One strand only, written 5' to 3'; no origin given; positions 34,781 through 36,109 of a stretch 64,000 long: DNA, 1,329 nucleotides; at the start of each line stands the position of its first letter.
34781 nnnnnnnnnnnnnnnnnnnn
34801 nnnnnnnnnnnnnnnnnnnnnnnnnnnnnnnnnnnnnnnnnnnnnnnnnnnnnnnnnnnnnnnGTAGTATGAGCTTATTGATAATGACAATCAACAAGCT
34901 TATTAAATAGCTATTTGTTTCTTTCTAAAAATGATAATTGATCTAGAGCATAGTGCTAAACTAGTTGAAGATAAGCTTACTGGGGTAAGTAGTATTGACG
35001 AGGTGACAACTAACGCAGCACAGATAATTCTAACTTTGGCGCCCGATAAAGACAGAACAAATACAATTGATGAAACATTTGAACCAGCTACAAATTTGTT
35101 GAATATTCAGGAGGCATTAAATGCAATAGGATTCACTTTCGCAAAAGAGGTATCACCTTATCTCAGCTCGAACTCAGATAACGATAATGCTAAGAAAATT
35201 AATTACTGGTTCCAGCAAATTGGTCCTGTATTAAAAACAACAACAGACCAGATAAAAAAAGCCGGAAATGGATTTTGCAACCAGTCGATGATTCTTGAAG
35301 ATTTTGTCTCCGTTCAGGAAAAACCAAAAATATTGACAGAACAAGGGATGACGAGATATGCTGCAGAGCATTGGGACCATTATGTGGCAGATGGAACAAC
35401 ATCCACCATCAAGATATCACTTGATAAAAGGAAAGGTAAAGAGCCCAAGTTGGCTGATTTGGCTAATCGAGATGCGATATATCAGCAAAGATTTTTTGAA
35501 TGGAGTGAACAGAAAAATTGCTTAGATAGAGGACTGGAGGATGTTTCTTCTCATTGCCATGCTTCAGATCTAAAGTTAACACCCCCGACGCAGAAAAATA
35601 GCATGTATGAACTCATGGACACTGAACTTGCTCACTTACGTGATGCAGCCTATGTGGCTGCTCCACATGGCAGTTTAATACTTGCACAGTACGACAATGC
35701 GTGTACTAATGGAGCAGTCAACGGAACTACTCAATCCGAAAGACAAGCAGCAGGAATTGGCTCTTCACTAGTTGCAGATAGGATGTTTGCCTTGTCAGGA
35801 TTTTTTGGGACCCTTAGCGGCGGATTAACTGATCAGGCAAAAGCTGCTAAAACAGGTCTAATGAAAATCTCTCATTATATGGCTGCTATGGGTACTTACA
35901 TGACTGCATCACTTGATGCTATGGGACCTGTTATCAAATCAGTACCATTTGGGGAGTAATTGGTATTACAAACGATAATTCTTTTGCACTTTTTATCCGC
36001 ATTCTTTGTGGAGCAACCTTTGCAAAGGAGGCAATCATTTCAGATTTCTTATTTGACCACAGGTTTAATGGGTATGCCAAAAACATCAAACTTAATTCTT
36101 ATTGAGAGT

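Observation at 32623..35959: Unusual disordered K-rich/acidic tandem-repeat protein with C-terminal CGCG motifs plus an unknown partner, embedded in the zinc-homeostasis locus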

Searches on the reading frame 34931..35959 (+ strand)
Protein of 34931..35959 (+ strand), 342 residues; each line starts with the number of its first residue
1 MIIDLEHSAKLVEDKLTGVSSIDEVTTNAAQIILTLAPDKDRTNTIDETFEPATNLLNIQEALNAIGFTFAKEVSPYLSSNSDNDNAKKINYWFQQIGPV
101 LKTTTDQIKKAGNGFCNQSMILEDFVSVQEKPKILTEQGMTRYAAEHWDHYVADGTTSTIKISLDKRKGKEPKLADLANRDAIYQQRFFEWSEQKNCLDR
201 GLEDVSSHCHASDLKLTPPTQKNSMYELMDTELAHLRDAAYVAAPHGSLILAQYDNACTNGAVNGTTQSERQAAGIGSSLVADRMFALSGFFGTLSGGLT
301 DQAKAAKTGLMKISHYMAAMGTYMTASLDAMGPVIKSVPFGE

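Call 3: search_protein_families(library=pfam, proteins=[window:34931-35959:+], max_evalue=1)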
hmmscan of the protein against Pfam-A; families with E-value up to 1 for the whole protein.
window:34931-35959:+ (342 aa): 1 family
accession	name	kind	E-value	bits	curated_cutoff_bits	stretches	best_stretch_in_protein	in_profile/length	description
PF08767.17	CRM1_C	-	0.091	12.4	23.2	1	90-138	209-255/323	CRM1 C terminal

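Call 12: find_homologous_proteins(query=window:34931-35959:+)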
Query window:34931-35959:+ (342 aa): 1 proteins with E <= 0.001 among 3095 candidates.
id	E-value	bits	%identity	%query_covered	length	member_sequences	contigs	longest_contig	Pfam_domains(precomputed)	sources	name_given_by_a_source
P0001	1.3e-225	766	100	100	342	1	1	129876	-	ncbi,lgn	-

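Call 14: find_encoding_contigs(protein=P0001, flank=10000, max_places=6)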
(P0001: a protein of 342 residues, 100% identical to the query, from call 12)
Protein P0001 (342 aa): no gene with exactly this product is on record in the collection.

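Call 25: search_protein_representatives(protein=window:34931-35959:+)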
Query: 342 residues. Proteins with E-value up to 0.001 (for the whole library): 3; up to 1e-10: 2; up to 1e-30: 1. The best 3 are listed.
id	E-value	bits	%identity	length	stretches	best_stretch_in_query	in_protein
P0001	4.1e-226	765.5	100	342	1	1-342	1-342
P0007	2.6e-22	96.0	29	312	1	49-340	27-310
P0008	1.4e-04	37.7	33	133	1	218-337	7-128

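Call 28: find_encoding_contigs(protein=P0007, flank=10000, max_places=6)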
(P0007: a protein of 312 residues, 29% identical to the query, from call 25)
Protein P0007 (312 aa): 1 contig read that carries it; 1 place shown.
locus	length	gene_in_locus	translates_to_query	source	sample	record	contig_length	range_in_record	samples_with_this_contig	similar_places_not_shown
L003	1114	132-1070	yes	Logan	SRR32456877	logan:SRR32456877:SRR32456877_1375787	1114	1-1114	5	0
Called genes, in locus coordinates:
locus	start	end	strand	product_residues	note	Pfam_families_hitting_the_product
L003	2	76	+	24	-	?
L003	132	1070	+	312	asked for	-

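Call 31: find_encoding_contigs(protein=P0008, flank=10000, max_places=6)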
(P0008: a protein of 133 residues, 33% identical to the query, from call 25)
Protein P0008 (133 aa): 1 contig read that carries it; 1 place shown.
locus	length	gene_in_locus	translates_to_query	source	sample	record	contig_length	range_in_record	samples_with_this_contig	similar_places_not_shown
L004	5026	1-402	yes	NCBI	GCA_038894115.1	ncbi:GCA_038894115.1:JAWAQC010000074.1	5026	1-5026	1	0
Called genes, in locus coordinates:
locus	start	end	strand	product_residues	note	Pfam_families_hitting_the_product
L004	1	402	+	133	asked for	?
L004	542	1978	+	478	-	-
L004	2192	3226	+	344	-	PF00752:XPG_N, PF00867:XPG_I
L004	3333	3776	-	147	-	-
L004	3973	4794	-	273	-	-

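Call 35: find_homologous_proteins(query=A1, max_evalue=0.01)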
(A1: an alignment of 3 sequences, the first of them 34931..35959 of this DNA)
Query A1 (3 sequences) (342 aa, profile of the alignment): 2 proteins with E <= 0.01 among 8000 candidates.
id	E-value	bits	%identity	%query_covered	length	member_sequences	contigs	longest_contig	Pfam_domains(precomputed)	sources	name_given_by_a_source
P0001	3.1e-186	636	100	100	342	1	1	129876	-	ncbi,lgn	-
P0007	1.5e-157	542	29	77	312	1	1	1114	-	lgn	-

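Call 42: predict_structure(alignment_id=A1)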
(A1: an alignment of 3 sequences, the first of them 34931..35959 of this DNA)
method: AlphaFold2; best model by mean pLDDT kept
length: 342 residues; sequences in the alignment: 3
mean_pLDDT: 34.6   pTM: 0.27
mean pLDDT of the five models: 34.6, 33.9, 33.0, 32.2, 31.6
residues with pLDDT >= 90: 0; 70-90: 2; 50-70: 41; < 50: 299
segments of 3 or more residues with pLDDT < 50: 1-280, 325-342
pLDDT, mean of each block of 10 residues (from residue 1): 26 24 21 22 27 35 37 36 41 37 33 22 24 28 32 23 24 32 38 40 38 25 27 36 31 28 35 42 53 63 63 61 47 31 23
secondary structure, 60 per line:
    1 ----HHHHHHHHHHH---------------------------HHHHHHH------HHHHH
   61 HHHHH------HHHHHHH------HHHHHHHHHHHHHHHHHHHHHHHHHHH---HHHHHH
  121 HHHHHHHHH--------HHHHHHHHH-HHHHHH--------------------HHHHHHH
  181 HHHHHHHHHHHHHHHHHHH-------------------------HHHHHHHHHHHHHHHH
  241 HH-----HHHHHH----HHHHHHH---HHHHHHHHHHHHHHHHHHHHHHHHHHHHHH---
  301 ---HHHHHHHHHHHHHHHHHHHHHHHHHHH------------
elements in order: H5-15 H43-49 H56-65 H72-78 H85-111 H115-129 H138-146 H148-153 H174-199 H225-242 H248-253 H258-264 H268-297 H304-330

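Call 43: search_protein_families(library=ncbifam, proteins=[window:34931-35959:+, P0007], max_evalue=0.1)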
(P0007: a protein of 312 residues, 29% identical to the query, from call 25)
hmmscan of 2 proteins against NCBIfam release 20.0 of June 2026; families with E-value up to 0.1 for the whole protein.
window:34931-35959:+ (342 aa): 1 family
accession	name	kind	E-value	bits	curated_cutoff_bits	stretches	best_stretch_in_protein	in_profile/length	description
NF009695.0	PRK13222.1-2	equivalog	0.037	13.5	225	1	133-226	30-123/226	phosphoglycolate phosphatase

P0007 (312 aa): 1 family
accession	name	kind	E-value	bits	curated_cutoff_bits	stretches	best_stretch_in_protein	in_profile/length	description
NF000237.1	MECA_PBP2A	equivalog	0.00068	18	750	1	18-131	201-313/668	PBP2a family beta-lactam-resistant peptidoglycan transpeptidase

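Call 44: search_solved_structures(query=A1, max_evalue=10)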
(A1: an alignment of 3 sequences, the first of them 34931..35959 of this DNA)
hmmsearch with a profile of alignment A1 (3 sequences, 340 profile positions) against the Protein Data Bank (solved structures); distinct sequences matched with E-value up to 10: 39.
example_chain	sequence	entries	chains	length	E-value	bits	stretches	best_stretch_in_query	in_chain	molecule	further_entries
6kkn_A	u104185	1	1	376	0.082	15.1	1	201-237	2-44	All5250 protein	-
2gsv_A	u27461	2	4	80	0.12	14.6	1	143-211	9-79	Hypothetical protein yvfG | Uncharacterized protein yvfG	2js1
9x1w_A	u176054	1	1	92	0.15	14.2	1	142-211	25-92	P57-M4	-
6j7o_A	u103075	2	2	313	0.18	14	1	204-249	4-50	guanylyltransferase-like toxin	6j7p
6j7s_A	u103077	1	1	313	0.18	14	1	204-249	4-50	guanylyltransferase-like toxin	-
6j7n_A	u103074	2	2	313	0.18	13.9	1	204-249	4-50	guanylyltransferase-like toxin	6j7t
6j7q_A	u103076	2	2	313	0.18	13.9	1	204-249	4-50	guanylyltransferase-like toxin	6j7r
7d3y_C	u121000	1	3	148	0.27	13.4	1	79-211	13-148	Protein PHOSPHATE STARVATION RESPONSE 2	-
4l8i_A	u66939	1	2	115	0.42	12.7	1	101-159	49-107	RSV epitope scaffold FFL_005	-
8ucz_A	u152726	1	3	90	0.58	12.3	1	204-247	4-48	Chloroplastic import inner membrane translocase subunit HP30-1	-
8ud0_A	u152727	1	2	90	0.59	12.3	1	204-247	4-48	Chloroplastic import inner membrane translocase subunit HP30-1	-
8ucy_A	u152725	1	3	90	0.59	12.3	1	204-247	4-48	Chloroplastic import inner membrane translocase subunit HP30-1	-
9p3y_B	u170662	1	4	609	0.67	12.1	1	194-259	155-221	Glycoprotein C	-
2j76_E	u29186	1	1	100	0.71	12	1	204-228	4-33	EUKARYOTIC TRANSLATION INITIATION FACTOR 4B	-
9x1x_A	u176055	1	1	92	0.72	12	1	142-208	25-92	P57-M5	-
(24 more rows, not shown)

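Call 54: find_related_loci(query=A1, collection=viral_contigs, flank=8000)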
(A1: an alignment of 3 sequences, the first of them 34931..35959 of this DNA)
Query A1 (342 aa) in viral_contigs; peptide patterns used: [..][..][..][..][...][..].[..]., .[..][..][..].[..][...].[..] (x = any residue, [..] = any of these).
35 stretches matched a pattern, but none encodes a relative of the query by tblastn (E <= 1e-3).

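Call 59: search_protein_families(library=phrogs, proteins=[window:34931-35959:+, P0007], max_evalue=0.1)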
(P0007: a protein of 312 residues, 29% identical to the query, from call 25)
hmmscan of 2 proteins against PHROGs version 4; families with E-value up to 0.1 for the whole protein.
window:34931-35959:+ (342 aa): 0 families

P0007 (312 aa): 0 families

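Call 60: search_protein_families(library=padloc, proteins=[window:34931-35959:+, P0007], max_evalue=0.1)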
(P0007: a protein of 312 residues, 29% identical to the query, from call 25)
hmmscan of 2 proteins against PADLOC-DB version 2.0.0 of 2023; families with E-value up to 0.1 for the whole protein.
window:34931-35959:+ (342 aa): 0 families

P0007 (312 aa): 0 families

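Call 72: list_cluster_members(proteins=[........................, P0007, P0008])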
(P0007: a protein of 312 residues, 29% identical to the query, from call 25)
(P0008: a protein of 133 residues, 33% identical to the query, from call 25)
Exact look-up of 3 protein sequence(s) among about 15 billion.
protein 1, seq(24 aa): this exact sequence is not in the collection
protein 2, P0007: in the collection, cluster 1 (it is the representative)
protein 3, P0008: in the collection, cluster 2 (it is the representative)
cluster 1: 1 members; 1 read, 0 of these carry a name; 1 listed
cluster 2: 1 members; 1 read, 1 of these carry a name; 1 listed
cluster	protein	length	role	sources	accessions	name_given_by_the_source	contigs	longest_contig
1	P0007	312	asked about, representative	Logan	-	-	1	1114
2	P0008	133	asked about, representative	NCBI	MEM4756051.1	MAG: hypothetical protein QW594_02870, partial [Candidatus Woesearchaeota archaeon]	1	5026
